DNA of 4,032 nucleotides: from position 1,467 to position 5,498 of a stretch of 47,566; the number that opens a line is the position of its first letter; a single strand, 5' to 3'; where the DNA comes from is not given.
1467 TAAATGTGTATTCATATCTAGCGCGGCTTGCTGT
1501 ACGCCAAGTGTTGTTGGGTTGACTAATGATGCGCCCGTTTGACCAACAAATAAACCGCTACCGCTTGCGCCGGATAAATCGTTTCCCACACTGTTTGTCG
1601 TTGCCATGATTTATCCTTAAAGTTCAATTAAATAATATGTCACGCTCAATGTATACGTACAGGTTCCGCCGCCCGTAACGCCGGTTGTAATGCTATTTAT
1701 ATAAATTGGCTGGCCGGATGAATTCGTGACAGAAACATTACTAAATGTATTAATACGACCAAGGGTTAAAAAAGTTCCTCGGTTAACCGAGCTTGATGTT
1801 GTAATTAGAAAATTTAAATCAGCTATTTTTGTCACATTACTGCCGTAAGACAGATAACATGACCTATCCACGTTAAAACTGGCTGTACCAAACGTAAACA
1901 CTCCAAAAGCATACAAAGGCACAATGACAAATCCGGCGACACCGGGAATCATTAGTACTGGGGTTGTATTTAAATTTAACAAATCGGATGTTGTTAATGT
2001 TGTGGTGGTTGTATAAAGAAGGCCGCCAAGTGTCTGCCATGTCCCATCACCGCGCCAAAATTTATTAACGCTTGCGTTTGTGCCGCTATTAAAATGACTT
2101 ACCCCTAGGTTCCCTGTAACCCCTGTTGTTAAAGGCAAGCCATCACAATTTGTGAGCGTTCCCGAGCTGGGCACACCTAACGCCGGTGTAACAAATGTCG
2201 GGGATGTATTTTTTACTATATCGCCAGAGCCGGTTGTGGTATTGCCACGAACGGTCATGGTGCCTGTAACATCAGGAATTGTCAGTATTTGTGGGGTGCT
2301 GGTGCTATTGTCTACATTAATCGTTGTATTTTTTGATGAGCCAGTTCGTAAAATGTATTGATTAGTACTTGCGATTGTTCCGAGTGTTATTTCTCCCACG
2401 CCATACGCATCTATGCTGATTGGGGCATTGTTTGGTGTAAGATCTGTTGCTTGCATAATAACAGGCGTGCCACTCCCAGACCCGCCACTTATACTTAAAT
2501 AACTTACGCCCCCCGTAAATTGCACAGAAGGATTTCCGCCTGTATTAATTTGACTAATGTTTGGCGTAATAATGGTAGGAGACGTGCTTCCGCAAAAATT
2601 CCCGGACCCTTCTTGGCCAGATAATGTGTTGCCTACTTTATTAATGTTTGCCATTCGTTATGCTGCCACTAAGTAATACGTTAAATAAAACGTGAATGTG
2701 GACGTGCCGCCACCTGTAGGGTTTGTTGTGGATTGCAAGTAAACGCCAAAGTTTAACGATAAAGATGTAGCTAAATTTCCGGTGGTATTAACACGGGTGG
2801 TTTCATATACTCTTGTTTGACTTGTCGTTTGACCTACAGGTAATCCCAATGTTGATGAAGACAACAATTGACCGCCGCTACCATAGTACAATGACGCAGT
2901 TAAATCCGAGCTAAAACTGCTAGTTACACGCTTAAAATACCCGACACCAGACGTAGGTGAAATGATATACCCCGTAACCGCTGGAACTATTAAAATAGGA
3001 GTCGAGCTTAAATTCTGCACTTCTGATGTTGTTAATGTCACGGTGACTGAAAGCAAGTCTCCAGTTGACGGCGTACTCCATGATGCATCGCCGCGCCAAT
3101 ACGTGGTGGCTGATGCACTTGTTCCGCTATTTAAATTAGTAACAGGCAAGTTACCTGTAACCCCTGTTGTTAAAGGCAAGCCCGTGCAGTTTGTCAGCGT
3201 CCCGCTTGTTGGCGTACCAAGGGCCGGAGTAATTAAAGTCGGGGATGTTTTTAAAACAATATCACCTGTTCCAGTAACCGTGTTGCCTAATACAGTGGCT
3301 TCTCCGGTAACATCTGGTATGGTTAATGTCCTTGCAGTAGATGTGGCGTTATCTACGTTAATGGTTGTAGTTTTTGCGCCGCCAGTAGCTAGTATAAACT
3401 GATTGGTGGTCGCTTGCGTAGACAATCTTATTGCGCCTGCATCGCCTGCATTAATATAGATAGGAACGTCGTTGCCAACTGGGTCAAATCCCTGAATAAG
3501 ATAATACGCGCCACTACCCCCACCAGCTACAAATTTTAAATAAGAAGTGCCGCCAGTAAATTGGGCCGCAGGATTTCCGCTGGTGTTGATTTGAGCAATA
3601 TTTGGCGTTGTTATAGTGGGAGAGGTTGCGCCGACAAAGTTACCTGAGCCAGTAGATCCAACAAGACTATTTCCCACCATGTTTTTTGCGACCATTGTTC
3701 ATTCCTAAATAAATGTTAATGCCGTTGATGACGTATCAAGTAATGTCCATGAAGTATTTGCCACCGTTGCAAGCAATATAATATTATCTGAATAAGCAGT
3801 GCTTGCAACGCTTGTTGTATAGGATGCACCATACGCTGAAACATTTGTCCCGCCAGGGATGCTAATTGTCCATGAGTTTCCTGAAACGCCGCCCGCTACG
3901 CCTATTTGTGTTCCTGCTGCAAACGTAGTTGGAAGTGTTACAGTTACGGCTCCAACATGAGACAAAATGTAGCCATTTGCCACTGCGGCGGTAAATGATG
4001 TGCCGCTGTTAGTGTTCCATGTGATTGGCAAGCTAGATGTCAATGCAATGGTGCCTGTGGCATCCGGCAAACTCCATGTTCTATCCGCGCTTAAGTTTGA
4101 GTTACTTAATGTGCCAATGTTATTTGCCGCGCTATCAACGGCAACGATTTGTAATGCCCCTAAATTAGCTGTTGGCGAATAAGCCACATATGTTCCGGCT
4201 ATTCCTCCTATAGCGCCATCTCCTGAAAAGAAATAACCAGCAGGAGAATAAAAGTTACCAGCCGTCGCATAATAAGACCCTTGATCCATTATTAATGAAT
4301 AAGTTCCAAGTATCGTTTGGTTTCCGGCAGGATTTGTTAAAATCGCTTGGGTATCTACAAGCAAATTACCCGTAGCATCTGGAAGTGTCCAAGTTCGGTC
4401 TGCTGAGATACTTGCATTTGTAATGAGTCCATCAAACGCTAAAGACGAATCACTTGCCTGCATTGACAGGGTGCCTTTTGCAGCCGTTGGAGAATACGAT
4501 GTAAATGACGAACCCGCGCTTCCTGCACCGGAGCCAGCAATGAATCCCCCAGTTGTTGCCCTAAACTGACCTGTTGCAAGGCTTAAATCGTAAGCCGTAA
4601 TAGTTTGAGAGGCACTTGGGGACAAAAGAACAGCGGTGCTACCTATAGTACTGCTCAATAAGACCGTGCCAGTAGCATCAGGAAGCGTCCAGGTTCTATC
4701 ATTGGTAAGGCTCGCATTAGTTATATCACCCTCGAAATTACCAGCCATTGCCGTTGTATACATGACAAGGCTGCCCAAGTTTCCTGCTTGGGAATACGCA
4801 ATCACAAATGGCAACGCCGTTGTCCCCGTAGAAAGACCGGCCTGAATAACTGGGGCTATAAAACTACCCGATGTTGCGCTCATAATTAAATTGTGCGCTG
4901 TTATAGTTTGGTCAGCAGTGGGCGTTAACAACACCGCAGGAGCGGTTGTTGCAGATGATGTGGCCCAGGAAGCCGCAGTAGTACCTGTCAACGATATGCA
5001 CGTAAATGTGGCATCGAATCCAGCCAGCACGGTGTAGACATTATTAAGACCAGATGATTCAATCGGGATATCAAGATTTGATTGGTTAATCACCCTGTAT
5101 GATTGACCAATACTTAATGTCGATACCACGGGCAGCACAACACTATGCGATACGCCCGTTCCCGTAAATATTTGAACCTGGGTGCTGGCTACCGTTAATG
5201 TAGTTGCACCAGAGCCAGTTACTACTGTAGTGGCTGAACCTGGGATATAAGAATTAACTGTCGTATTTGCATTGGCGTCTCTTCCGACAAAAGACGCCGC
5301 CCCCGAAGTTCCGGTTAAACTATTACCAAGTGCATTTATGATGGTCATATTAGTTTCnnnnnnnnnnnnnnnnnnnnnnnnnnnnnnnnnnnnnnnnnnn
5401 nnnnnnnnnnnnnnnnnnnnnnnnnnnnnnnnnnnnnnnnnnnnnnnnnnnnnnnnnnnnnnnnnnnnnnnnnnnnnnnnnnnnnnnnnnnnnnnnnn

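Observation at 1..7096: Six consecutive modular tail-fibre genes (~9 kb, about 19% of the genome) between a TerS-like gene and TerL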

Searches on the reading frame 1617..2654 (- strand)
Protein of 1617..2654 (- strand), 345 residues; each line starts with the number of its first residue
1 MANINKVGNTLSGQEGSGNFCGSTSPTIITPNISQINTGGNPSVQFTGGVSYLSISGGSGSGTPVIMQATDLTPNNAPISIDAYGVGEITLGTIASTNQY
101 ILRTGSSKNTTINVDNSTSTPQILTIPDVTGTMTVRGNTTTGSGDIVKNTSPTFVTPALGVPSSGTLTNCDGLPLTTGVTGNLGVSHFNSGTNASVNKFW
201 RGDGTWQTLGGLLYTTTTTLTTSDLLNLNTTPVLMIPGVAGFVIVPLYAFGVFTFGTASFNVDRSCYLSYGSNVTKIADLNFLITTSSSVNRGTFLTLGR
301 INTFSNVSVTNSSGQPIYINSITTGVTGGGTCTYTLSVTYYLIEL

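Call 5: search_protein_families(library=pfam, proteins=[window:1617-2654:-], max_evalue=0.1)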
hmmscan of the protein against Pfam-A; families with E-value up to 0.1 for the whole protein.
window:1617-2654:- (345 aa): 0 families

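Call 6: search_protein_families(library=phrogs, proteins=[window:1617-2654:-], max_evalue=0.01)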
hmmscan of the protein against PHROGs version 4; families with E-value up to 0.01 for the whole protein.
window:1617-2654:- (345 aa): 0 families

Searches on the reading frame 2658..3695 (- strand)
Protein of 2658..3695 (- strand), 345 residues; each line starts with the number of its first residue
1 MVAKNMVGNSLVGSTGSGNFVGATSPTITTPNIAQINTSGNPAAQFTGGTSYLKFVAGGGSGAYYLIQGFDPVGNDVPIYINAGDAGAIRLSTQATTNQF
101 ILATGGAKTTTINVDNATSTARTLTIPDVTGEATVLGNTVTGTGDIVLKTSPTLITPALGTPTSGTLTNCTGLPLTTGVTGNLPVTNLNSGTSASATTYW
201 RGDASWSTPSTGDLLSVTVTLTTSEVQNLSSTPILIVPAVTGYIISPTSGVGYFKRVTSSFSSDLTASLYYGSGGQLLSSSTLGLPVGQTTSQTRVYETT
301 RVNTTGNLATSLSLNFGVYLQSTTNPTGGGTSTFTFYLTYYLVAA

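Call 5: search_protein_families(library=pfam, proteins=[window:2658-3695:-], max_evalue=0.1)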
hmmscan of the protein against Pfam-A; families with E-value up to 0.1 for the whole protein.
window:2658-3695:- (345 aa): 0 families

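Call 6: search_protein_families(library=phrogs, proteins=[window:2658-3695:-], max_evalue=0.01)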
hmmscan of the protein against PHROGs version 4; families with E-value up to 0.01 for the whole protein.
window:2658-3695:- (345 aa): 0 families

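Call 15: find_homologous_proteins(query=window:2658-3695:-)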
Query window:2658-3695:- (345 aa): 4496 proteins with E <= 0.001 among 8000 candidates; the best 120 are listed.
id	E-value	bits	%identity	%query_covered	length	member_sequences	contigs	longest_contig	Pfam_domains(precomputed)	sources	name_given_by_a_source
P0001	3.1e-203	692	100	99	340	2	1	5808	-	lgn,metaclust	metaclust:\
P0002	6.2e-151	520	75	99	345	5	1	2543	-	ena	-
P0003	1.7e-149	515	73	99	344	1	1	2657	-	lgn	-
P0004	5.4e-135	468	68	99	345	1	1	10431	-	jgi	jgi:hypothetical protein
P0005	1.1e-97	345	53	99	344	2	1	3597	-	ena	-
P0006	3.6e-95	337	54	99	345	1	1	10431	-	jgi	jgi:hypothetical protein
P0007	5.9e-94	333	74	18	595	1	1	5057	-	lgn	-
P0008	2.4e-88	314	57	26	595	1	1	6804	-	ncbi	-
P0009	1.2e-77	279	40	54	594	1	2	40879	-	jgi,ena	-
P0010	5.8e-72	261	50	81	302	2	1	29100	-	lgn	-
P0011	3.1e-67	245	39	54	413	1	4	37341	-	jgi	-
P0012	6.5e-67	244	62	60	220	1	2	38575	-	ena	-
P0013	3.1e-63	232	79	20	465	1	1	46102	-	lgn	-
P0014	7.1e-61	224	76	43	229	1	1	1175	-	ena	-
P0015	2.0e-60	223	34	80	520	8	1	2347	-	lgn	-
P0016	2.8e-59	219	61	31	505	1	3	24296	PF26209.2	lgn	-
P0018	4.8e-57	212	74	23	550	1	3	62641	-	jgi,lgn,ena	jgi:hypothetical protein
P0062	1.5e-47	180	75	23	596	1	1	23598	PF26209.2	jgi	-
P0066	2.3e-47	180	82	19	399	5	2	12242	PF01391.24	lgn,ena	-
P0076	8.5e-47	178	82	18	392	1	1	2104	PF18454.8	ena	-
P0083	4.1e-46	176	82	21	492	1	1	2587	PF21722.5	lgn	-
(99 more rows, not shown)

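Call 24: search_solved_structures(query=window:2658-3695:-, max_evalue=1, show_alignments=2)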
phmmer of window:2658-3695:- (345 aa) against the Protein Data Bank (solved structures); distinct sequences matched with E-value up to 1: 0.

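Call 27: search_protein_families(library=pfam, proteins=[P0016, P0062, P0076, P0083, P0066, P0009, P0007, P0008, P0013, P0018], max_evalue=0.01)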
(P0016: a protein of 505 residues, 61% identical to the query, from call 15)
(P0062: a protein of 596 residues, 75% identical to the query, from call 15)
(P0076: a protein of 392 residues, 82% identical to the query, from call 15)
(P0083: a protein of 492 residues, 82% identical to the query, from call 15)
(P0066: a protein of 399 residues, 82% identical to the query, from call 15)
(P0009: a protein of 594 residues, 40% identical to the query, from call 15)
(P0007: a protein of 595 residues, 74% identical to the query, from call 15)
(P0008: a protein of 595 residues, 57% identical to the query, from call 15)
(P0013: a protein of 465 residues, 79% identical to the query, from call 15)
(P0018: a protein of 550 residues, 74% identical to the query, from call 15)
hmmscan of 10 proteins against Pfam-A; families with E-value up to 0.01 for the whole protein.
P0016 (505 aa): 0 families

P0062 (596 aa): 0 families

P0076 (392 aa): 1 family
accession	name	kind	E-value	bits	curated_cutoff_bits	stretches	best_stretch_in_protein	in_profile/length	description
PF18454.7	Mtd_N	-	1.2e-12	48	26.3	1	5-38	1-34/37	Major tropism determinant N-terminal domain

P0083 (492 aa): 1 family
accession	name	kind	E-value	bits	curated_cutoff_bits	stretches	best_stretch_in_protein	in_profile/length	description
PF21722.4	Gly_rich_2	-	9.1e-12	45.9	24.3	1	294-488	3-223/226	Glycine-rich domain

P0066 (399 aa): 1 family
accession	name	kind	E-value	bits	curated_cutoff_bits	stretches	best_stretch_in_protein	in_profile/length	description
PF01391.23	Collagen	-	5.9e-08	32.8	27.2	1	77-119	10-52/60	Collagen triple helix repeat (20 copies)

P0009 (594 aa): 1 family
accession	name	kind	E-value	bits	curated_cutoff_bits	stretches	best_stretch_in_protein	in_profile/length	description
PF05790.21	C2-set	-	0.0003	21.4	24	0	386-415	33-61/80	Immunoglobulin C2-set domain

P0007 (595 aa): 0 families

P0008 (595 aa): 1 family
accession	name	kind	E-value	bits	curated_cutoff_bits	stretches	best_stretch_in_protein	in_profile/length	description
PF03657.19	UPF0113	-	0.0028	18.3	23.8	0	48-81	18-51/73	UPF0113 PUA domain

P0013 (465 aa): 0 families

P0018 (550 aa): 0 families

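Call 47: predict_structure(alignment_id=A2)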
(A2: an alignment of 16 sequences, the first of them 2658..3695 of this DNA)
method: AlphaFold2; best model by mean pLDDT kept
length: 345 residues; sequences in the alignment: 16
mean_pLDDT: 55.8   pTM: 0.42
mean pLDDT of the five models: 55.8, 52.1, 50.8, 50.8, 48.0
residues with pLDDT >= 90: 29; 70-90: 84; 50-70: 39; < 50: 193
segments of 3 or more residues with pLDDT < 50: 1-5, 12-197
pLDDT, mean of each block of 10 residues (from residue 1): 48 41 34 36 33 33 35 38 36 36 38 40 39 36 35 40 43 39 41 45 57 76 89 86 82 90 90 76 88 85 57 72 85 89 76
secondary structure, 60 per line:
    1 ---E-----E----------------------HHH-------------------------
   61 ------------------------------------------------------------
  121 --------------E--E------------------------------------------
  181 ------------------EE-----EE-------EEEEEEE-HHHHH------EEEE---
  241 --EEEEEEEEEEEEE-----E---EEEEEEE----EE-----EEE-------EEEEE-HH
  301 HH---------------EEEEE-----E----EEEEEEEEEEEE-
elements in order: E215-221 H223-227 E234-237 E243-255 E265-271 E283-285 E293-297 H299-302 E318-322 E333-344

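Call 51: fold_search(model_id=the predicted structure, library=pdb)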
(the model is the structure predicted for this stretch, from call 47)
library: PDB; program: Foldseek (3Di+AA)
matches with E <= 10: 1432; with E <= 0.001: 3
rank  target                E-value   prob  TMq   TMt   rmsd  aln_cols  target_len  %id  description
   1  7eel_H                1.5e-04  1.00  0.24  0.49   9.9       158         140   12  Cyanophage Pam1 capsid asymmetric unit (released 2021-10-20)
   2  7dou_4                7.8e-04  1.00  0.21  0.46   6.5       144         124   12  Trimeric cement protein structure of Helicobacter pylori bacteriophage KHP40 (released 2021-10-27)
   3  7vrn_I                9.3e-04  0.82  0.17  0.14  14.3       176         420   12  Structure of infectious bursal disease virus Gt strain (released 2022-03-30)
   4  6acu_C                1.1e-03  0.57  0.16  0.21  24.2       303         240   13  The structure of CVA10 virus mature virion (released 2018-11-21)
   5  7bg8_C                1.4e-03  0.87  0.18  0.20  10.8       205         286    8  KBV activated particle at acidic pH (released 2021-03-10)
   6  8pdz_A                1.5e-03  1.00  0.18  0.41   6.2       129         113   12  Recombinant Ena3A L-Type endospore appendages (released 2023-11-08)
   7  7vrp_A                1.5e-03  0.87  0.18  0.16  12.3       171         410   13  Structure of infectious bursal disease virus Gx strain (released 2022-03-30)
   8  7pe1_AC               1.8e-03  0.84  0.17  0.28  12.8       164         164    9  Cryo-EM structure of BMV-derived VLP expressed in E. coli and assembled in the presence of tRNA (tVLP) (released 2022-03-02)
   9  1wce_A                1.8e-03  0.38  0.13  0.12  22.3       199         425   10  Crystal structure of the T13 IBDV viral particle reveals a missing link in icosahedral viruses evolution (released 2005-04-06)
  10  7y7m_C                2.0e-03  0.51  0.17  0.21  23.4       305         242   12  The structure of coxsackievirus A16 mature virion in complex with Fab 8C4 (released 2022-08-24)
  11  6shl_C                2.3e-03  0.44  0.14  0.16  14.2       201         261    7  Structure of a marine algae virus of the order Picornavirales (released 2020-02-12)
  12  1wce_B                2.3e-03  0.35  0.13  0.11  22.3       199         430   10  Crystal structure of the T13 IBDV viral particle reveals a missing link in icosahedral viruses evolution (released 2005-04-06)
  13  7a02_A                2.4e-03  0.98  0.20  0.43   6.8       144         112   17  Bacillus endospore appendages form a novel family of disulfide-linked pili (released 2021-04-28)
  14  1wce_G                2.4e-03  0.35  0.13  0.12  22.3       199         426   10  Crystal structure of the T13 IBDV viral particle reveals a missing link in icosahedral viruses evolution (released 2005-04-06)
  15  1wce_E                2.4e-03  0.35  0.13  0.11  22.3       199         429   10  Crystal structure of the T13 IBDV viral particle reveals a missing link in icosahedral viruses evolution (released 2005-04-06)
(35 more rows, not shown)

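Call 78: search_protein_families(library=ncbifam, proteins=[window:2658-3695:-], max_evalue=0.01)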
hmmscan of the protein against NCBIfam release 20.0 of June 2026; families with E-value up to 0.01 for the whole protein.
window:2658-3695:- (345 aa): 0 families

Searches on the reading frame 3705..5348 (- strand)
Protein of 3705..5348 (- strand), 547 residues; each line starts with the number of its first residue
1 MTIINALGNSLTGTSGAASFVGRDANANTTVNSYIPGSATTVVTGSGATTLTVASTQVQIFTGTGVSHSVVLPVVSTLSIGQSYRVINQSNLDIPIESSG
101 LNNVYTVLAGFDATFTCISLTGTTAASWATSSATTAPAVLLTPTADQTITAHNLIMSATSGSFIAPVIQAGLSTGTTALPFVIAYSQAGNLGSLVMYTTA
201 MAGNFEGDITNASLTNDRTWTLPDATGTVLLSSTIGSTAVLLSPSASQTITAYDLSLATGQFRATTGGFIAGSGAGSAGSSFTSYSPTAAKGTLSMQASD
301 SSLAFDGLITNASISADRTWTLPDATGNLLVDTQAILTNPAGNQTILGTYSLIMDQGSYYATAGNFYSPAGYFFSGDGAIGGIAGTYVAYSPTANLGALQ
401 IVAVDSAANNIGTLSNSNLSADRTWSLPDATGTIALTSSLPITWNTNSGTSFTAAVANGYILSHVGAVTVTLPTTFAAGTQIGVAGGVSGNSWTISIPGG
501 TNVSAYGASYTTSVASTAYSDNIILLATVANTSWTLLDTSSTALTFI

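Call 5: search_protein_families(library=pfam, proteins=[window:3705-5348:-], max_evalue=0.1)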
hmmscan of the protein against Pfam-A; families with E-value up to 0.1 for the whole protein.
window:3705-5348:- (547 aa): 0 families

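Call 6: search_protein_families(library=phrogs, proteins=[window:3705-5348:-], max_evalue=0.01)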
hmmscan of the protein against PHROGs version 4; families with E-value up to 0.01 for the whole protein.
window:3705-5348:- (547 aa): 0 families

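Call 13: search_dna_similar(query=window:3705-5348:-, collection=phages, mode=protein, max_rows=25, max_evalue=0.001)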
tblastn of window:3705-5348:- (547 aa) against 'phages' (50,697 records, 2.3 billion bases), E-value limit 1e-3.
No match.

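Call 23: search_solved_structures(query=window:3705-5348:-, max_evalue=1, show_alignments=2)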
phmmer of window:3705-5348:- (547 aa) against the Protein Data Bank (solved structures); distinct sequences matched with E-value up to 1: 0.

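Call 78: search_protein_families(library=ncbifam, proteins=[window:3705-5348:-], max_evalue=0.01)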
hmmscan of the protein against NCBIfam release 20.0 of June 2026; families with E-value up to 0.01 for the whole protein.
window:3705-5348:- (547 aa): 0 families
